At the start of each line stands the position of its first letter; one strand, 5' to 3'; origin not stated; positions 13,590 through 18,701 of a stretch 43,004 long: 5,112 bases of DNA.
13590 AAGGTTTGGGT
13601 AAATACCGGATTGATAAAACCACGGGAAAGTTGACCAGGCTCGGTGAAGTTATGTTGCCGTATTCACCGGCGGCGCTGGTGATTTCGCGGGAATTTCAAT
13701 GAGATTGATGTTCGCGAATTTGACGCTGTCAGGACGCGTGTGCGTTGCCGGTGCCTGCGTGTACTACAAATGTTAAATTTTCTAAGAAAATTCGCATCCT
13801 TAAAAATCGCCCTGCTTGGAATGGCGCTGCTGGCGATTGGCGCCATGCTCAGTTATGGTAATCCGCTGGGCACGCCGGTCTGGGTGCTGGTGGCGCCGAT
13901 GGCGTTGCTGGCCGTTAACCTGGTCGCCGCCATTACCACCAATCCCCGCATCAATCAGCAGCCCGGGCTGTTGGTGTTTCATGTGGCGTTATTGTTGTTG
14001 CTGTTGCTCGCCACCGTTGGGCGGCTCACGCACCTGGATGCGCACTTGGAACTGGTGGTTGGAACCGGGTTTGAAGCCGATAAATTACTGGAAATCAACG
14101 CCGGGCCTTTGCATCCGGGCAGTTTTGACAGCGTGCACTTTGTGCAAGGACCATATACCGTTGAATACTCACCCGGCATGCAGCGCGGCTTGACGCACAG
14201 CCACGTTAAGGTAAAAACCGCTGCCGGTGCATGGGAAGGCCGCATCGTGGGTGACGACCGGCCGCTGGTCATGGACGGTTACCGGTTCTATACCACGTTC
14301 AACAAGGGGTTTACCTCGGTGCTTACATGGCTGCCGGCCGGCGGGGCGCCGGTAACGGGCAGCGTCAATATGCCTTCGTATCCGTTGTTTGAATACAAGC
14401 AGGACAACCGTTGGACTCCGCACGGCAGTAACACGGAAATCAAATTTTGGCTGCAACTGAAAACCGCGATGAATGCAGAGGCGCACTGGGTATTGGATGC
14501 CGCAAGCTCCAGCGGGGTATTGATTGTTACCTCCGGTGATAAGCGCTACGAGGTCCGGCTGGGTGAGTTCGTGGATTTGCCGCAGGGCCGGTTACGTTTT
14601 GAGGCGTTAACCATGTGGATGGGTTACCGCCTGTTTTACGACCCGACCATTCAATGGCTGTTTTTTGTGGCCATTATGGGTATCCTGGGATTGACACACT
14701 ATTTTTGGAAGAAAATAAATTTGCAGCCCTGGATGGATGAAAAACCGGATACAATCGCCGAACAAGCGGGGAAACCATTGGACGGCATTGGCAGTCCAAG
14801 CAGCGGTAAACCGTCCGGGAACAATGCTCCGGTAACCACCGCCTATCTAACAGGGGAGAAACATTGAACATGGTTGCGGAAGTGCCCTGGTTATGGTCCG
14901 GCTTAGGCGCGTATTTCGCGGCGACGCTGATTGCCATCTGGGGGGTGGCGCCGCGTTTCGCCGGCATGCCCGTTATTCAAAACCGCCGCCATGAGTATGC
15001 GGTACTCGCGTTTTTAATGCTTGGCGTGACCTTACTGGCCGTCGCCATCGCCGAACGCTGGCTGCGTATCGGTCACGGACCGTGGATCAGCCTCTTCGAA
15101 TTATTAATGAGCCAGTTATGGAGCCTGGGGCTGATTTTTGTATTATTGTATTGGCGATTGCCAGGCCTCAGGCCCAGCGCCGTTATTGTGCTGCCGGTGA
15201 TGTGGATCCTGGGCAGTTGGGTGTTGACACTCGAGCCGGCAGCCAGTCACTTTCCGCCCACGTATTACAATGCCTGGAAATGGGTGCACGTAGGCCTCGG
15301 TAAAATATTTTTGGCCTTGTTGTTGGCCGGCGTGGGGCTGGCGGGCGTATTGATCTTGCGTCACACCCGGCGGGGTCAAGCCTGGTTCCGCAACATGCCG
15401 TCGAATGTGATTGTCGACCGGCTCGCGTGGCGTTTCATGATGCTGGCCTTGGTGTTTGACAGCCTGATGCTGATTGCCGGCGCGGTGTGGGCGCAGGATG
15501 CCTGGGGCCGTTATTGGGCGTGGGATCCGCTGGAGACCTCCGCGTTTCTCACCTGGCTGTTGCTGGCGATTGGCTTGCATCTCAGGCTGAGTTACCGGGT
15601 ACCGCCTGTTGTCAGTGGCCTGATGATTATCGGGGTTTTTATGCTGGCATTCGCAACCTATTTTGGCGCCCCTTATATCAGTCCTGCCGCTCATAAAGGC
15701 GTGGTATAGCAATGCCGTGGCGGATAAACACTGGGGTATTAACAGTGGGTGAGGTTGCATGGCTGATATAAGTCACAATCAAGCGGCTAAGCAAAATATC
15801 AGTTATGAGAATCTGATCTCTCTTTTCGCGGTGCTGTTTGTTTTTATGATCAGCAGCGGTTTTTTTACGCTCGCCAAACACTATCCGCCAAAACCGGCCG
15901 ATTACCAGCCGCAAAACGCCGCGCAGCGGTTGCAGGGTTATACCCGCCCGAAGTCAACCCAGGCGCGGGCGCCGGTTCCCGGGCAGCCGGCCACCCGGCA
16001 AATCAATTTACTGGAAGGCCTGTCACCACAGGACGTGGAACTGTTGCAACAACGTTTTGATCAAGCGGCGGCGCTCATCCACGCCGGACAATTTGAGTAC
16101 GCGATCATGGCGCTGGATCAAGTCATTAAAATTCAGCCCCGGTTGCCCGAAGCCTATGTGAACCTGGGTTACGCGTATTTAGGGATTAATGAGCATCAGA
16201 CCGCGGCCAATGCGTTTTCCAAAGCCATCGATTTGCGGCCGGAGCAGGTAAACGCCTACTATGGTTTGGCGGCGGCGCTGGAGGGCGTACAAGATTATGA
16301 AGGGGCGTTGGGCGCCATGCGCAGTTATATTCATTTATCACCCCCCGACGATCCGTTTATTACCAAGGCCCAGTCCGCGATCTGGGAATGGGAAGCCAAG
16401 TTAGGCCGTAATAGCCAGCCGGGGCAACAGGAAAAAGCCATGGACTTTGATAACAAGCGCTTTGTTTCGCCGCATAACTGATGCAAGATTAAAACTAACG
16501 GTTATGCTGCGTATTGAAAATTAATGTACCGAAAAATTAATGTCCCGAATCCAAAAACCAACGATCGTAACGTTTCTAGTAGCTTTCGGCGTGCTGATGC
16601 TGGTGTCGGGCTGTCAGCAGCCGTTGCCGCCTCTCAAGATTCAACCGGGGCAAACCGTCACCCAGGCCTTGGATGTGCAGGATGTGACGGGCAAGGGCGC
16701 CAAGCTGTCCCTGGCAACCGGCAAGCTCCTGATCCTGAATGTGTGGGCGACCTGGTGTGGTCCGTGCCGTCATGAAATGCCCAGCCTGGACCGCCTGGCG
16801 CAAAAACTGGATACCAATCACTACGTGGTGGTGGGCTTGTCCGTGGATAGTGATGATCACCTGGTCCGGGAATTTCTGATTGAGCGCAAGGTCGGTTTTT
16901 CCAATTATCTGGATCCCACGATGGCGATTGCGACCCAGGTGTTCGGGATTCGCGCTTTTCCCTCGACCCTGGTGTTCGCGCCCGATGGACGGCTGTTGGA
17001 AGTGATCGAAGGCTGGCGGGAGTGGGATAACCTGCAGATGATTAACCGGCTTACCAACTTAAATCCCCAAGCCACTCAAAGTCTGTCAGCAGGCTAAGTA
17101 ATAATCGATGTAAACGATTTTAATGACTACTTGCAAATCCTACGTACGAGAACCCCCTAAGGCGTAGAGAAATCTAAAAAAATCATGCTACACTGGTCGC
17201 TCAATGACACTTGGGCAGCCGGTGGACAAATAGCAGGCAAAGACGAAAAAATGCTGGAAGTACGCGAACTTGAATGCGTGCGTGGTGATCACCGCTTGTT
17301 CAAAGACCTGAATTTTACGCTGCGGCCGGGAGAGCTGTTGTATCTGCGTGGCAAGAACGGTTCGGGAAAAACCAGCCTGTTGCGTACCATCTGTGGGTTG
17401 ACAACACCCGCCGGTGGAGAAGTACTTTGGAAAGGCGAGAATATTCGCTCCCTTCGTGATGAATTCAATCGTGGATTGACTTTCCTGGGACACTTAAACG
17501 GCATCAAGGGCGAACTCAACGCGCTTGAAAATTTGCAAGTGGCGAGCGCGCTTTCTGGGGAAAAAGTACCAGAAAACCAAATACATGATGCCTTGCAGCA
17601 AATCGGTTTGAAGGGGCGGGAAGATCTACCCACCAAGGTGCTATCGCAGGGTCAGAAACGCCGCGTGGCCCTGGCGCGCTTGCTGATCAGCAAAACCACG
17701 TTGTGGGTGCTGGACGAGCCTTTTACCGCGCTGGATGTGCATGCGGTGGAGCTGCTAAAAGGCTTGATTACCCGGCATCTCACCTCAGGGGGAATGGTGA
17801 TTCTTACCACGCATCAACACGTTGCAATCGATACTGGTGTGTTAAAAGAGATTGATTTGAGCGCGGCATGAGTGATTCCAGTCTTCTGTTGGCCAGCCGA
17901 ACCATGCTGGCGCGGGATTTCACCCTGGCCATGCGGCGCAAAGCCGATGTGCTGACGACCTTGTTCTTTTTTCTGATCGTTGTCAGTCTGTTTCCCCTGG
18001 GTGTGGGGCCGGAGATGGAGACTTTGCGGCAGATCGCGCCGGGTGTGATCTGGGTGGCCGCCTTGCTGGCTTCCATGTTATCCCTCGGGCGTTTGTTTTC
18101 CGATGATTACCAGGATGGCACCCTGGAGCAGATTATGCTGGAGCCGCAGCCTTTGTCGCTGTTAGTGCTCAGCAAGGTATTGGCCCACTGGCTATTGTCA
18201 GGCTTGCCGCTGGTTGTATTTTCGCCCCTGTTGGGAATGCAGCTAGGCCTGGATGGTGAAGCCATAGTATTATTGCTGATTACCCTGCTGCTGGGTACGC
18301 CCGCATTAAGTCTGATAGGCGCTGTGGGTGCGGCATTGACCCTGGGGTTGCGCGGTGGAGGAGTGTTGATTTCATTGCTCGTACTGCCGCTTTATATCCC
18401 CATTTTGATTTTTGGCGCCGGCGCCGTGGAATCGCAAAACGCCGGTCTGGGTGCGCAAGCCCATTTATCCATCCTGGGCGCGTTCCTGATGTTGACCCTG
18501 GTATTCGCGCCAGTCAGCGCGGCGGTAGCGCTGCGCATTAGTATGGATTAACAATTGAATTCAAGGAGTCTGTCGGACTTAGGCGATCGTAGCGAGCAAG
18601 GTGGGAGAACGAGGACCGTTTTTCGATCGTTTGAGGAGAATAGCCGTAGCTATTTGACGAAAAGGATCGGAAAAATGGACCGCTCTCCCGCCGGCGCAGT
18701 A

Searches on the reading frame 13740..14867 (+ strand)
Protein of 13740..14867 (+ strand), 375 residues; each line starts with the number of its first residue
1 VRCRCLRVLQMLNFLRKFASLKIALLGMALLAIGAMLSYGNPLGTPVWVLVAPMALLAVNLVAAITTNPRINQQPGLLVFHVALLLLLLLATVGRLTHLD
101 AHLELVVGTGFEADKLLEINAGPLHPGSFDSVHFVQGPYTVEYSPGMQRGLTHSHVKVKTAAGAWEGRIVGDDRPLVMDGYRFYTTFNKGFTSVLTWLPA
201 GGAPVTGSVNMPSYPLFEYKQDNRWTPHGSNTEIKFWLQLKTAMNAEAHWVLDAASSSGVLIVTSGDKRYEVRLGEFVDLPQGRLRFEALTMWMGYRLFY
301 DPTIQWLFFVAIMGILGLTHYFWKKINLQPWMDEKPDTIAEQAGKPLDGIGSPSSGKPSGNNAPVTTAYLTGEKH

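Call 10: search_protein_families(library=pfam, proteins=[window:13740-14867:+], max_evalue=0.001)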
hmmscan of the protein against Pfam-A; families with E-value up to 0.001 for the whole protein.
window:13740-14867:+ (375 aa): 1 family
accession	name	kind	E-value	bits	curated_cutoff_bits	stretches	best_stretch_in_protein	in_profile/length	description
PF05140.19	ResB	-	1.1e-07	31.5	24.6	1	76-194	153-273/486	ResB-like family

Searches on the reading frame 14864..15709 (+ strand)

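Call 10: search_protein_families(library=pfam, proteins=[window:14864-15709:+], max_evalue=0.001)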
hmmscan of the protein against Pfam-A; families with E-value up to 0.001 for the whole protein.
window:14864-15709:+ (281 aa): 1 family
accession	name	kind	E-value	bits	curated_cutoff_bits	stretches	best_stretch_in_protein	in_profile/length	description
PF01578.25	Cytochrom_C_asm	-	3.8e-21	76.1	29.9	1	74-267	1-203/212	Cytochrome C assembly protein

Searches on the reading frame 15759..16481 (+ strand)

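Call 10: search_protein_families(library=pfam, proteins=[window:15759-16481:+], max_evalue=0.001)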
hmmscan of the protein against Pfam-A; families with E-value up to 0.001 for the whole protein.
window:15759-16481:+ (240 aa): 14 families
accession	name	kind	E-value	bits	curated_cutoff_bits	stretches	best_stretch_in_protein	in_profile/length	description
PF13414.12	TPR_11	-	1.9e-13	50.3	26.8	2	109-141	7-39/42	TPR repeat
PF13431.12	TPR_17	-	4e-10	39.6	24.4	0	119-149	2-32/34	Tetratricopeptide repeat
PF07719.23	TPR_2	-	4.1e-10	39.4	27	1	130-162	1-33/34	Tetratricopeptide repeat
PF00515.34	TPR_1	-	4.5e-10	39.4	27.8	1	130-162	1-33/34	Tetratricopeptide repeat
PF13181.12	TPR_8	-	4.1e-08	33.2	25.7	1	131-162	2-33/34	Tetratricopeptide repeat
PF13432.12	TPR_16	-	8.1e-08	33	32.7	1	135-197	2-64/65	Tetratricopeptide repeat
PF13371.12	TPR_9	-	3.1e-07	30.7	35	0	138-200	3-64/73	Tetratricopeptide repeat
PF13174.12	TPR_6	-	3.6e-07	30.8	26.3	0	131-161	1-31/33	Tetratricopeptide repeat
PF13428.12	TPR_14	-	1.3e-06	28.9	23.5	0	130-172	1-43/44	Tetratricopeptide repeat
PF23914.1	TPR_CcmH_CycH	-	1.3e-05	25.5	42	1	94-180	14-100/158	Cytochrome c-type biogenesis protein H TPR domain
PF14559.12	TPR_19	-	1.7e-05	25.5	25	0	145-190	6-51/68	Tetratricopeptide repeat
PF25062.1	ARM_TT21_N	-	9.9e-05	22.6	40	1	103-191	107-195/222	Tetratricopeptide repeat protein 21 N-terminal ARM repeat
PF13424.12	TPR_12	-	0.00034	21.2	30.1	0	103-161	10-76/77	Tetratricopeptide repeat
PF12895.13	ANAPC3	-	0.00055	20.6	27.2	0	110-188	3-80/82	Anaphase-promoting complex, cyclosome, subunit 3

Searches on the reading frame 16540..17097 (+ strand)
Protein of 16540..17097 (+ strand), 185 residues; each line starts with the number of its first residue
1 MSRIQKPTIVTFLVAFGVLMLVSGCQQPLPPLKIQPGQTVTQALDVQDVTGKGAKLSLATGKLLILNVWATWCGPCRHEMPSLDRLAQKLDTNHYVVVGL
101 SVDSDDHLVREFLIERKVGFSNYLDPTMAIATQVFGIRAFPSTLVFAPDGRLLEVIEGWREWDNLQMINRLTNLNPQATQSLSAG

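Call 10: search_protein_families(library=pfam, proteins=[window:16540-17097:+], max_evalue=0.001)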
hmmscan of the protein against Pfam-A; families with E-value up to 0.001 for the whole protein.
window:16540-17097:+ (185 aa): 5 families
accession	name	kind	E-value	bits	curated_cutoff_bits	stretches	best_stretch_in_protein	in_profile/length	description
PF00578.27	AhpC-TSA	-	6.3e-15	55.7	26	1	44-152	8-121/124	AhpC/TSA family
PF08534.16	Redoxin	-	1.1e-13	51.7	26.6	1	43-158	8-134/148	Redoxin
PF00085.26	Thioredoxin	-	6.9e-10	39.3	23.5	1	61-115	18-71/103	Thioredoxin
PF13905.12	Thioredoxin_8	-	2.3e-09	37.9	27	1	61-151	1-93/94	Thioredoxin-like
PF13098.12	Thioredoxin_2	-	0.00074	20.3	27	0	60-158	4-93/104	Thioredoxin-like domain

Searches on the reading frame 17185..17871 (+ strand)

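Call 10: search_protein_families(library=pfam, proteins=[window:17185-17871:+], max_evalue=0.001)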
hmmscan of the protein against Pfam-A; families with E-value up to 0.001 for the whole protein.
window:17185-17871:+ (228 aa): 4 families
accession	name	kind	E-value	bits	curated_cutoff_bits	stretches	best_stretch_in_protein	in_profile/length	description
PF00005.33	ABC_tran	-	1.2e-30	107.4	25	1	39-180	1-136/137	ABC transporter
PF13304.12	AAA_21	-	2.7e-09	37.9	27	1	116-212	197-300/304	AAA domain, putative AbiEii toxin, Type IV TA system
PF02463.25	SMC_N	-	2.2e-08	34.3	40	1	122-213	112-200/220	RecF/RecN/SMC N terminal domain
PF05729.18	NACHT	-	0.00021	21.6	26.7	0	52-70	3-21/167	NACHT domain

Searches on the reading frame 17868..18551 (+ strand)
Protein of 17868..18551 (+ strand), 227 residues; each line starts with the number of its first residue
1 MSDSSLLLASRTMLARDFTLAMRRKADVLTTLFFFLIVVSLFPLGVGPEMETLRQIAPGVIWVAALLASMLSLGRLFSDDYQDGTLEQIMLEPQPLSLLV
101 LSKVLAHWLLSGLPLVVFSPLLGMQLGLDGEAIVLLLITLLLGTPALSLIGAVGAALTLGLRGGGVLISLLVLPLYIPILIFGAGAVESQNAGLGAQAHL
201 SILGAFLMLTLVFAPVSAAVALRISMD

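Call 10: search_protein_families(library=pfam, proteins=[window:17868-18551:+], max_evalue=0.001)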
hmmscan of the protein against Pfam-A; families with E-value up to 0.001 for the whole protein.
window:17868-18551:+ (227 aa): 1 family
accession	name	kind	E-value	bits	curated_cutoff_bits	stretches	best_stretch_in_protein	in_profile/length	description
PF03379.19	CcmB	-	3.8e-78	262.3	24.9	1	12-224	3-215/215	CcmB protein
